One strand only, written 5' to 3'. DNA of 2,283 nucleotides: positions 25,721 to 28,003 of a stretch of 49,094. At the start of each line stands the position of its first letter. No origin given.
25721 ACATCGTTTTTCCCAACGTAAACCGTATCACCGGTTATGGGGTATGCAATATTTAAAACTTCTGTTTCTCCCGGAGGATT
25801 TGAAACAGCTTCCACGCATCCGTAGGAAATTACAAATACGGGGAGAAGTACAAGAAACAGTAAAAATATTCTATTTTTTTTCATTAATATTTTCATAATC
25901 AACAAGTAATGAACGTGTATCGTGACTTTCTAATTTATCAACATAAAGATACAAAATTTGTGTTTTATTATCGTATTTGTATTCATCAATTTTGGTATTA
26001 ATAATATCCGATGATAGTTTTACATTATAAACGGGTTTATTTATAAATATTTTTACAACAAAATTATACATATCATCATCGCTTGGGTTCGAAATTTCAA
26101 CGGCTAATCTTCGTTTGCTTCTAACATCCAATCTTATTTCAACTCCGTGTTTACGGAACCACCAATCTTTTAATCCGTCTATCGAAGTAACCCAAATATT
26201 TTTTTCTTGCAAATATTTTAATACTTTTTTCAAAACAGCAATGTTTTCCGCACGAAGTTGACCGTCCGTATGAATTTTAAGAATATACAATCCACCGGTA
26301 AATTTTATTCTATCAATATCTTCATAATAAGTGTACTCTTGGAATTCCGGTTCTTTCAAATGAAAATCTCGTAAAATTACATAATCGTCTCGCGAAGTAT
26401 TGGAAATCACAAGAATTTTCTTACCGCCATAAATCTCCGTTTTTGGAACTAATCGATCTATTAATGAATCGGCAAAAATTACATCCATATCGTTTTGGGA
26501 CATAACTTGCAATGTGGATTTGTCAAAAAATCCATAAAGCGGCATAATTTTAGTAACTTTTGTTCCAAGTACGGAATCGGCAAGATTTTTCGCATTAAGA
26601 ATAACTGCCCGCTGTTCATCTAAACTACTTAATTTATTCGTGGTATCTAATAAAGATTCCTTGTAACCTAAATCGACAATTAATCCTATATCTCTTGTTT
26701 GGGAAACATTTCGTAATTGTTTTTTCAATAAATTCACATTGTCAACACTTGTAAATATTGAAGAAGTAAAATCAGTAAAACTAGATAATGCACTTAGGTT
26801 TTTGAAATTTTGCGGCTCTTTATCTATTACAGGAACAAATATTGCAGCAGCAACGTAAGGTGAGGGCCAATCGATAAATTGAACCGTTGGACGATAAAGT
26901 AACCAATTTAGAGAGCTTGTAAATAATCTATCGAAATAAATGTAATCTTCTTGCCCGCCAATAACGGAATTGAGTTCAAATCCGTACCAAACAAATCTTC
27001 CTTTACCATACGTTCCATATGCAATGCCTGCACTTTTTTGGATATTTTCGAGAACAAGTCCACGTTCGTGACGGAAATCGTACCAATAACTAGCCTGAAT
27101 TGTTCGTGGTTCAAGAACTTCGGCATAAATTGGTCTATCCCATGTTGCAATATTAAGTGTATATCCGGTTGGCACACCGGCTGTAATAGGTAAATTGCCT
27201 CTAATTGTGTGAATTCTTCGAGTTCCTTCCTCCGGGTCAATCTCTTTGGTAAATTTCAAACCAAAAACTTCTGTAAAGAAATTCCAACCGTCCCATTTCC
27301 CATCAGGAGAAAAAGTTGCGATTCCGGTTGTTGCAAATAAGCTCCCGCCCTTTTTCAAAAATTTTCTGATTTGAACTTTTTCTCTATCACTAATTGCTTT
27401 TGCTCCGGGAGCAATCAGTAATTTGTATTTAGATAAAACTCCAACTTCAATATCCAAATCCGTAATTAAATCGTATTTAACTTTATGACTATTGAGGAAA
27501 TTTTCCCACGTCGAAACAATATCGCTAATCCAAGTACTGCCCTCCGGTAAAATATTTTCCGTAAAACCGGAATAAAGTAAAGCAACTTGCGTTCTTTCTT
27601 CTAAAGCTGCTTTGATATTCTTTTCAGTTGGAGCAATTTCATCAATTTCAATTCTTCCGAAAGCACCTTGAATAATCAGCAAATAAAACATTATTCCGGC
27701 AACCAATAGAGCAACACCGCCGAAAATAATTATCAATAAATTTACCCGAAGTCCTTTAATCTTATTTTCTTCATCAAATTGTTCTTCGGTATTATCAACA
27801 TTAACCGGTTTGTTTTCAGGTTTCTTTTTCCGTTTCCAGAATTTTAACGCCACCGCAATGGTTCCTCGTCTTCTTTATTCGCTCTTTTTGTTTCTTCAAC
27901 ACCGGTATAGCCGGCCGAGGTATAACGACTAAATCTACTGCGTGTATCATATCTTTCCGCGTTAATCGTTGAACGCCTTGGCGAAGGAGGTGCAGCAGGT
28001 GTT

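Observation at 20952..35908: Non-canonical synthase-dependent exopolysaccharide secretion locus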

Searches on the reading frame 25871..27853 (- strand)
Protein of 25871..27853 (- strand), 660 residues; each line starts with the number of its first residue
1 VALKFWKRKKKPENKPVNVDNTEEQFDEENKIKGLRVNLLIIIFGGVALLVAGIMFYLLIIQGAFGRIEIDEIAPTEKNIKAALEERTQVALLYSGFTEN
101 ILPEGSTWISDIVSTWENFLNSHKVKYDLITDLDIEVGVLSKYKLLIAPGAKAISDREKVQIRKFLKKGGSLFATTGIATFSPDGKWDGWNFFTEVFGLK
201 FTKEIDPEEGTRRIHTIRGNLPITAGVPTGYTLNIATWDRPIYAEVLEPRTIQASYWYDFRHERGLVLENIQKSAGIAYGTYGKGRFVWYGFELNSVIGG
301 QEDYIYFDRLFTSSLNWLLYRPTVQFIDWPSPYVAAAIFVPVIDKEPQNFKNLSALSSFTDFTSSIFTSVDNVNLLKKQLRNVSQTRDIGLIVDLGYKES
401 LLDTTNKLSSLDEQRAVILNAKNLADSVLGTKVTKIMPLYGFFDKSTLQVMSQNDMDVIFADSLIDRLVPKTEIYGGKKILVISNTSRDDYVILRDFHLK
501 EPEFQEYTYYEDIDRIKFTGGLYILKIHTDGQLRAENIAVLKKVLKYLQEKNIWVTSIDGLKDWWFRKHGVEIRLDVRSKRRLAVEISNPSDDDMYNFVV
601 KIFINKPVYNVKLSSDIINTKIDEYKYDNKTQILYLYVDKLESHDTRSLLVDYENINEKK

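Call 4: search_protein_families(library=pfam, proteins=[window:25871-27853:-], max_evalue=0.01)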
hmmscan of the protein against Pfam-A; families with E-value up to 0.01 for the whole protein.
window:25871-27853:- (660 aa): 3 families
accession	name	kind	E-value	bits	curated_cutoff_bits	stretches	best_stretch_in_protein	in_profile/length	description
PF09822.16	ABC_transp_aux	-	0.00051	19.8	34.7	1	118-176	20-80/288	ABC-type uncharacterized transport system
PF06283.17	ThuA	-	0.00079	20.2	33.4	1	116-234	23-137/209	Trehalose utilisation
PF08532.16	Glyco_hydro_42M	-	0.0052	16.8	25.8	1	112-176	31-91/207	Beta-galactosidase trimerisation domain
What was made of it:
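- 25871..27853 (-): 660-aa membrane-anchored protein, probably facing the periplasm: one TM helix, a GATase1/GH42M/ThuA-like domain, a CE4-fold (NodB-type) domain without the canonical catalytic residues, and a C-terminal beta-sandwich. The window protein itself gives only weak ThuA, GH42M and ABC_transp_aux hits (call 4).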

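Call 6: search_protein_families(library=ncbifam, proteins=[window:25871-27853:-], max_evalue=0.01)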
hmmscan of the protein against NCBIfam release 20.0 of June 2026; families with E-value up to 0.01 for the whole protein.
window:25871-27853:- (660 aa): 0 families

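Call 8: find_encoding_contigs(protein=window:25871-27853:-, flank=10000, max_places=6)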
Protein window:25871-27853:- (660 aa): 3 contigs read that carry it; 3 places shown.
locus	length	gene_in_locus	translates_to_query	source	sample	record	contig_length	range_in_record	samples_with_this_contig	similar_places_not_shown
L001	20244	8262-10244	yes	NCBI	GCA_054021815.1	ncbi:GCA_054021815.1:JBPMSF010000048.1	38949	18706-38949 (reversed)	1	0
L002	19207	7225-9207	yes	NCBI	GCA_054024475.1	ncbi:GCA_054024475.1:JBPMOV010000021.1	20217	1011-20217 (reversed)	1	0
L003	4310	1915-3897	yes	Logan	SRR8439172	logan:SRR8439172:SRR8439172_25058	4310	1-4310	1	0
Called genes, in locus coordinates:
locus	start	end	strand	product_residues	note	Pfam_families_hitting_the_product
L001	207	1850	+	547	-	PF02927:CelD_N, PF00759:Glyco_hydro_9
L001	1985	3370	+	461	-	PF06745:ATPase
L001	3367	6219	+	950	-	PF07719:TPR_2 (faint), PF13174:TPR_6 (faint), PF13371:TPR_9 (faint), PF00515:TPR_1 (weak), PF13432:TPR_16 (weak), PF14559:TPR_19 (weak), PF12895:ANAPC3 (weak), PF14559:TPR_19 (weak), +10 more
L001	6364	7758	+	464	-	PF13506:Glyco_transf_21, PF00535:Glycos_transf_2, PF10111:Glyco_tranf_2_2 (weak), PF13641:Glyco_tranf_2_3, PF01644:Chitin_synth_1 (weak), PF13632:Glyco_trans_2_3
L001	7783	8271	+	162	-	-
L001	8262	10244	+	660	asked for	-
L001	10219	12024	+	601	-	PF16656:Pur_ac_phosph_N (faint), PF21605:CRLF2-like_D2 (faint), PF25814:fn3_SORL1 (faint), PF23376:Fn3_VIN3 (faint), PF25059:FN3_DSCAM-DSCAML_C (faint), PF25833:Fn3_SaeA_3rd (faint), PF00041:fn3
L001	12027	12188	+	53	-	-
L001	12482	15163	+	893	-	PF08448:PAS_4 (faint), PF13188:PAS_8 (weak), PF13426:PAS_9 (weak), PF08447:PAS_3 (faint), PF00989:PAS, PF00512:HisKA, PF00072:Response_reg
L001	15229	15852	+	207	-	PF07920:DUF1684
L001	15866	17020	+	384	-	PF01817:CM_2, PF00800:PDT, PF01842:ACT (weak)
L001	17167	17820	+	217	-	PF03544:TonB_C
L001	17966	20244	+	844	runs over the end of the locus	PF02861:Clp_N, PF13191:AAA_16 (weak), PF00004:AAA, PF17871:AAA_lid_9, PF00004:AAA, PF07724:AAA_2, PF07728:AAA_5, PF10431:ClpB_D2-small, +6 more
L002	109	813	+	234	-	PF00759:Glyco_hydro_9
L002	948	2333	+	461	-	PF06745:ATPase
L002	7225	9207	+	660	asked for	-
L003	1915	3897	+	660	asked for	-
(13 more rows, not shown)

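Call 9: search_solved_structures(query=window:25871-27853:-, max_evalue=1)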
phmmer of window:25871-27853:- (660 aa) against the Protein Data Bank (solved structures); distinct sequences matched with E-value up to 1: 2.
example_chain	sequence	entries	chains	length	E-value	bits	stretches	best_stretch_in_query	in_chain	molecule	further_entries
4oif_A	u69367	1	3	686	0.23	13.2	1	128-200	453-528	Beta-galactosidase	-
5dfa_A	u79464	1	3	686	0.23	13.2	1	128-200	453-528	Beta-galactosidase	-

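Call 11: find_homologous_proteins(query=window:25871-27853:-, max_evalue=0.001)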
Query window:25871-27853:- (660 aa): 730 proteins with E <= 0.001 among 8000 candidates; the best 120 are listed.
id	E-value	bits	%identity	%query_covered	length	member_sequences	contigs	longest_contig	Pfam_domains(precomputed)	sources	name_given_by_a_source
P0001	0.0e+0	1486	100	100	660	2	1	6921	-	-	-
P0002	0.0e+0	1241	82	100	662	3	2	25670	-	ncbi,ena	-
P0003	0.0e+0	1229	81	100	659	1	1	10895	PF06283.18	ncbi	-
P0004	0.0e+0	1227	81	100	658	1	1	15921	-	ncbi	-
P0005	0.0e+0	1165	77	100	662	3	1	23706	-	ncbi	-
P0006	6.2e-271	919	61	98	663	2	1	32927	-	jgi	-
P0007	1.4e-268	911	60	95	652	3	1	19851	-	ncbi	-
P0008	1.5e-266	904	58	99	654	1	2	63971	-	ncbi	-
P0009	2.2e-263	894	58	95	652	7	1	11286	-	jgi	-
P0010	5.2e-262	889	59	95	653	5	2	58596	-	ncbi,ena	-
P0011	5.9e-231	787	56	95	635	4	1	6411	PF23355.2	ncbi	-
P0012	1.0e-230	786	54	95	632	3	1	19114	-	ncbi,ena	-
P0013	2.6e-228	778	54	95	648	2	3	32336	PF01522.27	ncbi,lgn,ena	-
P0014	3.0e-228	778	54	95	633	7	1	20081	-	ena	-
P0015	1.1e-227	776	54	95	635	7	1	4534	PF23355.2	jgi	-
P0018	4.7e-225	767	54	95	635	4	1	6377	PF01522.27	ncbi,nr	ncbi:MAG: hypothetical protein GXO87_04970 [Chlorobi bacterium]|nr:hypothetical protein [Chlorobiota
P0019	4.1e-224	764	52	94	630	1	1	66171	PF01522.27,PF06283.18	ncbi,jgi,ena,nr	ncbi:MAG: polysaccharide deacetylase family protein [Melioribacteraceae bacterium]|nr:polysaccharide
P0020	2.5e-223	762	52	95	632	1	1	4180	PF01522.27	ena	-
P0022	4.2e-223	761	52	96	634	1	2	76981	PF01522.27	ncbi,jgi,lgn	-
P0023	1.7e-222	759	52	95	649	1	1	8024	PF01522.27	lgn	-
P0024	1.9e-222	759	52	94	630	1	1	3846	PF01522.27,PF06283.18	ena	-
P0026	2.3e-222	758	53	96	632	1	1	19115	PF01522.27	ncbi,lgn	-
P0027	2.5e-222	758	53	95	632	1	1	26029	PF01522.27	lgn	-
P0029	3.8e-222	758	52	95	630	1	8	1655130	PF01522.27,PF06283.18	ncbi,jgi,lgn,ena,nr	ncbi:hypothetical protein APF79_07615 [bacterium BRH_c32]|nr:MAG: hypothetical protein APF79_07615 [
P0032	9.4e-222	756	51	94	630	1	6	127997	PF01522.27,PF06283.18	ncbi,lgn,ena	-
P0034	1.6e-221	756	52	96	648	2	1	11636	PF01522.27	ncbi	-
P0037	4.1e-221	754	51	94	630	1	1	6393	PF01522.27,PF06283.18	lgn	-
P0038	2.1e-220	752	51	94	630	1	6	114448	PF01522.27,PF06283.18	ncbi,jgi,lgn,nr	ncbi:MAG: polysaccharide deacetylase family protein [Ignavibacteriaceae bacterium]|jgi:peptidoglycan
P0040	3.8e-220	751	52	95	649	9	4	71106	PF01522.27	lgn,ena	-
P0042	1.5e-219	749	53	95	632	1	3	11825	PF01522.27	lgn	-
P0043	1.5e-219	749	51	94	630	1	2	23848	PF01522.27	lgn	-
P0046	4.3e-219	747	53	95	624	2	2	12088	PF01522.27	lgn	-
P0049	6.4e-219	747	54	95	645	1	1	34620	PF01522.27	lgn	-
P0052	3.5e-218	744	52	95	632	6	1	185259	PF01522.27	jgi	-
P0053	4.4e-218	744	51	97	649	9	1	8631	PF01522.27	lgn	-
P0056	6.5e-218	744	52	95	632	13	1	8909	PF01522.27,PF08532.17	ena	-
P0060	2.4e-217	742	49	99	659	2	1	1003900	-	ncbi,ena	-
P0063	6.0e-217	740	52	95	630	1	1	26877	PF01522.27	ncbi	-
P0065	1.4e-216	739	51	95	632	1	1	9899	PF01522.27,PF08532.17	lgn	-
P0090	1.3e-213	729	50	100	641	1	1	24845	PF01522.27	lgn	-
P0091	1.4e-213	729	52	95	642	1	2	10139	PF01522.27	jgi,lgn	-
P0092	1.4e-213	729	51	95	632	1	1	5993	PF01522.27,PF08532.17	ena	-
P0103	5.1e-213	727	51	95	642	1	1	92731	PF01522.27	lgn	-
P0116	3.0e-212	725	51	95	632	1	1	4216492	PF01522.27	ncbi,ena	-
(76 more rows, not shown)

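Call 12: find_encoding_contigs(protein=P0116, flank=10000, max_places=2)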
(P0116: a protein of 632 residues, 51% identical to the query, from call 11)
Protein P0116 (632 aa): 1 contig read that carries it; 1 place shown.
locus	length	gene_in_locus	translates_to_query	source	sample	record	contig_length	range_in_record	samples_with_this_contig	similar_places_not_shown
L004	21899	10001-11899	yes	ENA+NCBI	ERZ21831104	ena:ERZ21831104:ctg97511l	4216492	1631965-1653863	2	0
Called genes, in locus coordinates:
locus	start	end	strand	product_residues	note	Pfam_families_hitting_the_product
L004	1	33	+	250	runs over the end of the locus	PF00481:PP2C, PF13672:PP2C_2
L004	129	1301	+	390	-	PF06347:SH3_4 (faint), PF08239:SH3_3, PF18348:SH3_16, PF00877:NLPC_P60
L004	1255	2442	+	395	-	PF02746:MR_MLE_N, PF13378:MR_MLE_C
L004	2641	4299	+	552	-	PF02927:CelD_N, PF00759:Glyco_hydro_9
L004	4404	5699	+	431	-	PF06745:ATPase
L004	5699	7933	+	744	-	PF13428:TPR_14 (faint), PF07719:TPR_2 (faint), PF13432:TPR_16 (weak), PF14559:TPR_19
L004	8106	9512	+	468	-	PF13506:Glyco_transf_21, PF00535:Glycos_transf_2, PF10111:Glyco_tranf_2_2 (faint), PF13641:Glyco_tranf_2_3, PF01644:Chitin_synth_1 (faint), PF13632:Glyco_trans_2_3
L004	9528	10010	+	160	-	-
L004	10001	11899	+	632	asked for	PF01522:Polysacc_deac_1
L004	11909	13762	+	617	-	PF00041:fn3 (weak)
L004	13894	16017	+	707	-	PF00989:PAS (weak), PF08447:PAS_3 (weak), PF08448:PAS_4 (faint), PF13188:PAS_8 (weak), PF13426:PAS_9, PF00512:HisKA (weak), PF00072:Response_reg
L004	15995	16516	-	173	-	PF09835:DUF2062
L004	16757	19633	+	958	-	PF02347:GDC-P, PF21478:GcvP2_C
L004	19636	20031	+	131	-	PF13380:CoA_binding_2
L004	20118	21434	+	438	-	PF07244:POTRA (weak)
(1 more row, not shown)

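Call 13: find_encoding_contigs(protein=P0060, flank=10000, max_places=2)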
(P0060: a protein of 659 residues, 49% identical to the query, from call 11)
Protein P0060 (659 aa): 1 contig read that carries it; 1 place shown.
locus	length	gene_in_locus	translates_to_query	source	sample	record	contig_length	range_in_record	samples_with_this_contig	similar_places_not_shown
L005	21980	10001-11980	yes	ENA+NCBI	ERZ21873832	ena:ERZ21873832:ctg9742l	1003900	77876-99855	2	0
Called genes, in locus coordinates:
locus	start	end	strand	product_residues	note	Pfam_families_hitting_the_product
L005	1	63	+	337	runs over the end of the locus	PF02746:MR_MLE_N, PF13378:MR_MLE_C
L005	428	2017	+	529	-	PF02927:CelD_N, PF00759:Glyco_hydro_9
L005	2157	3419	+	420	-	PF06745:ATPase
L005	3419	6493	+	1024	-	PF00515:TPR_1 (faint), PF07719:TPR_2 (faint), PF13424:TPR_12 (faint), PF13428:TPR_14 (faint), PF14561:TPR_20 (faint), PF23914:TPR_CcmH_CycH (faint), PF13432:TPR_16 (weak), PF14559:TPR_19 (weak), +1 more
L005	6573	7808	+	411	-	PF13472:Lipase_GDSL_2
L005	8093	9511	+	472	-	PF13506:Glyco_transf_21, PF00535:Glycos_transf_2, PF10111:Glyco_tranf_2_2, PF13641:Glyco_tranf_2_3, PF01644:Chitin_synth_1 (faint), PF13632:Glyco_trans_2_3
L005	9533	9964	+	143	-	-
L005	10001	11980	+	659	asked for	-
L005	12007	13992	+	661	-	PF00041:fn3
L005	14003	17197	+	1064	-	PF00989:PAS (weak), PF08447:PAS_3 (weak), PF13426:PAS_9, PF00989:PAS, PF13426:PAS_9, PF08447:PAS_3 (weak), PF00512:HisKA, PF00072:Response_reg, +2 more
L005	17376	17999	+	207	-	PF01726:LexA_DNA_bind, PF00717:Peptidase_S24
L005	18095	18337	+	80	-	PF19807:DUF6290 (weak)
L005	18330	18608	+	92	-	PF05016:ParE_toxin (weak)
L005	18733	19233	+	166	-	PF02870:Methyltransf_1N, PF01035:DNA_binding_1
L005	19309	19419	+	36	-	-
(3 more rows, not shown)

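Call 18: search_protein_families(library=pfam, alignment_id=A1, max_evalue=0.01)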
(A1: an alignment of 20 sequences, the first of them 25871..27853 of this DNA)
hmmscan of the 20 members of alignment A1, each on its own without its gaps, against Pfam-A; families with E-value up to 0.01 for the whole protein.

A. member 1, window:25871-27853:- (660 aa): 3 families
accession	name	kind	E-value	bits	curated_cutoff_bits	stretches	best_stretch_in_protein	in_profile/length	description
PF09822.16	ABC_transp_aux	-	0.00051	19.8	34.7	1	118-176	20-80/288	ABC-type uncharacterized transport system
PF06283.17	ThuA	-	0.00079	20.2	33.4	1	116-234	23-137/209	Trehalose utilisation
PF08532.16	Glyco_hydro_42M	-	0.0052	16.8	25.8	1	112-176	31-91/207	Beta-galactosidase trimerisation domain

B. families by the number of members that match (of 20 scanned): 6 families
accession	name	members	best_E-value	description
PF09822.16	ABC_transp_aux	16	6.3e-06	ABC-type uncharacterized transport system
PF08532.16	Glyco_hydro_42M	14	0.00023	Beta-galactosidase trimerisation domain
PF01522.26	Polysacc_deac_1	12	1.4e-08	Polysaccharide deacetylase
PF06283.17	ThuA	12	2.9e-06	Trehalose utilisation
PF23355.1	IFT52_GIFT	12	3.6e-06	IFT52 GIFT domain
PF07090.17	GATase1_like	1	0.0074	Putative glutamine amidotransferase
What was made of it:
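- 25871..27853 (-): Of 20 homologs, 12 hit PF01522, best 1.4e-8 (call 18).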

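Call 19: search_solved_structures(query=A1, max_evalue=1, show_alignments=3)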
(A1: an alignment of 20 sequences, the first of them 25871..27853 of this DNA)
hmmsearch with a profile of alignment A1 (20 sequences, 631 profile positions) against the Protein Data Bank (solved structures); distinct sequences matched with E-value up to 1: 23.
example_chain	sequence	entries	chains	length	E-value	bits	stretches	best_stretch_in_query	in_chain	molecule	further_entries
5dfa_A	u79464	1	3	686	0.00034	22.3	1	57-174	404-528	Beta-galactosidase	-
4oif_A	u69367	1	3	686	0.00034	22.3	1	57-174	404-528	Beta-galactosidase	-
8ibr_A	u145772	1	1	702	0.0059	18.2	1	86-157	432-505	Beta-galactosidase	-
8ibt_A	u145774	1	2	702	0.0059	18.2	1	86-157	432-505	Beta-galactosidase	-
8ibs_A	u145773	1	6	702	0.0059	18.2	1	86-157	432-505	Beta-galactosidase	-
4v33_A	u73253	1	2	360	0.0083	17.7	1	300-423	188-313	POLYSACCHARIDE DEACETYLASE-LIKE PROTEIN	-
5o6y_B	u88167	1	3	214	0.0087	17.7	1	304-432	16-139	Peptidoglycan N-acetylglucosamine deacetylase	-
4l1g_A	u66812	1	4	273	0.013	17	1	303-432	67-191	Peptidoglycan N-acetylglucosamine deacetylase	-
5o6y_A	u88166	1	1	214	0.021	16.4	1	304-432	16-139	Peptidoglycan N-acetylglucosamine deacetylase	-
4hd5_A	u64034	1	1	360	0.035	15.7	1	311-423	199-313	Polysaccharide deacetylase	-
1w1a_1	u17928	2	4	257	0.04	15.5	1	323-492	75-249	PROBABLE POLYSACCHARIDE DEACETYLASE PDAA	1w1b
1w17_A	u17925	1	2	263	0.043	15.4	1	323-492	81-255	PROBABLE POLYSACCHARIDE DEACETYLASE PDAA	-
2j13_A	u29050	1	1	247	0.07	14.7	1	323-429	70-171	POLYSACCHARIDE DEACETYLASE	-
4ucf_A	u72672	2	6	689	0.07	14.7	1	59-155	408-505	BETA-GALACTOSIDASE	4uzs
7bkf_A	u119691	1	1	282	0.087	14.4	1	323-433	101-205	Putative polysaccharide deacetylase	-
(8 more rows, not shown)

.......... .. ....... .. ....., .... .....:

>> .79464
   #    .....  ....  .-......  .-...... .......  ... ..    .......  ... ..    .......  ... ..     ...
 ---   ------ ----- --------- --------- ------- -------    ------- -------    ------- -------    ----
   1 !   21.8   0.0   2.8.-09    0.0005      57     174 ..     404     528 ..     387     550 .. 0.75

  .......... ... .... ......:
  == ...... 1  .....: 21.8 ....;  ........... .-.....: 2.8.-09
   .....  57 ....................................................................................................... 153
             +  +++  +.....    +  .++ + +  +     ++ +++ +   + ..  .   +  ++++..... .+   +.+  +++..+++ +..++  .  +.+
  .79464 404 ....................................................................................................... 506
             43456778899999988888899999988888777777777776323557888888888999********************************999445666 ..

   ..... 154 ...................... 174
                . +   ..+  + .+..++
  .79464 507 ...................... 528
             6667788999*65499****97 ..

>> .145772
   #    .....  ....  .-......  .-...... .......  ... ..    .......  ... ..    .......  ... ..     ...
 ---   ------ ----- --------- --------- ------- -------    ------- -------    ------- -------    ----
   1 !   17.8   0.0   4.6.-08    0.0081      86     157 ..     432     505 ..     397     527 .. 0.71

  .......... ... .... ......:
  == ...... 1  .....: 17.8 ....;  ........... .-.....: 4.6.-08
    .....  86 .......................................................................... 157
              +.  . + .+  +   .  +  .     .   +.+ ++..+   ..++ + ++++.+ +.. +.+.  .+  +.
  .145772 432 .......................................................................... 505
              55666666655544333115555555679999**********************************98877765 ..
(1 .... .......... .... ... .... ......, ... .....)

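Call 29: predict_structure(alignment_id=A1)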
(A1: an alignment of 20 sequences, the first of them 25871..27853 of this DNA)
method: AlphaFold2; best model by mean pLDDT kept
length: 660 residues; sequences in the alignment: 20
mean_pLDDT: 72.0   pTM: 0.68
mean pLDDT of the five models: 72.0, 66.4, 66.4, 65.8, 63.2
residues with pLDDT >= 90: 157; 70-90: 263; 50-70: 103; < 50: 137
segments of 3 or more residues with pLDDT < 50: 1-35, 181-187, 203-242, 255-275, 294-306, 399-406, 464-467, 486-488
pLDDT, mean of each block of 10 residues (from residue 1): 37 33 37 50 70 71 56 60 60 87 76 81 87 90 86 80 91 69 51 78 46 32 28 28 59 48 32 57 84 46 50 82 87 89 89 81 90 90 90 74 50 89 93 90 86 92 57 88 64 58 73 68 85 87 91 92 91 85 90 92 85 79 85 89 92 71
secondary structure, 60 per line:
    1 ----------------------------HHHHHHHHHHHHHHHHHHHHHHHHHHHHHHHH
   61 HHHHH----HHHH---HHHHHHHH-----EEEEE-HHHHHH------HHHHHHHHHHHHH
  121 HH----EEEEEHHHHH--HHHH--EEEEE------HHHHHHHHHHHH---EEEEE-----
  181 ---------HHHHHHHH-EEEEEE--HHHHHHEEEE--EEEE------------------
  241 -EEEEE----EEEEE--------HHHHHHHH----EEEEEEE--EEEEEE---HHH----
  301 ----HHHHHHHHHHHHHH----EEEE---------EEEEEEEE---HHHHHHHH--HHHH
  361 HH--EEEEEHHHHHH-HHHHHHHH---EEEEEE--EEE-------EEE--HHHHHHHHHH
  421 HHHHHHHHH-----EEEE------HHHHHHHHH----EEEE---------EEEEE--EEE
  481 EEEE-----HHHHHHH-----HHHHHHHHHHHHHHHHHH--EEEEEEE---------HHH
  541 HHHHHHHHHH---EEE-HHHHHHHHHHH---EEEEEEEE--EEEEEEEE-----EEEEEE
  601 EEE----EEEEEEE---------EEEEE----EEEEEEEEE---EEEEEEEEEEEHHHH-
elements in order (helices of 4 or more, strands of 3 or more residues): H29-65 H70-73 H77-84 E90-94 H96-101 H108-122 E127-131 H132-136 H139-142 E145-149 H156-167 E171-175 H190-197 E199-204 H207-212 E213-216 E219-222 E242-246 E251-255 H264-271 E276-282 E285-290 H305-318 E323-326 E336-343 H347-354 H357-362 E365-369 H370-375 H377-384 E388-393 E396-398 E406-408 H411-429 E435-438 H445-453 E458-461 E471-475 E478-484 H490-496 H502-519 E522-528 H538-550 E554-556 H558-568 E572-579 E582-589 E595-603 E608-614 E624-628 E633-641 E645-655 H656-659
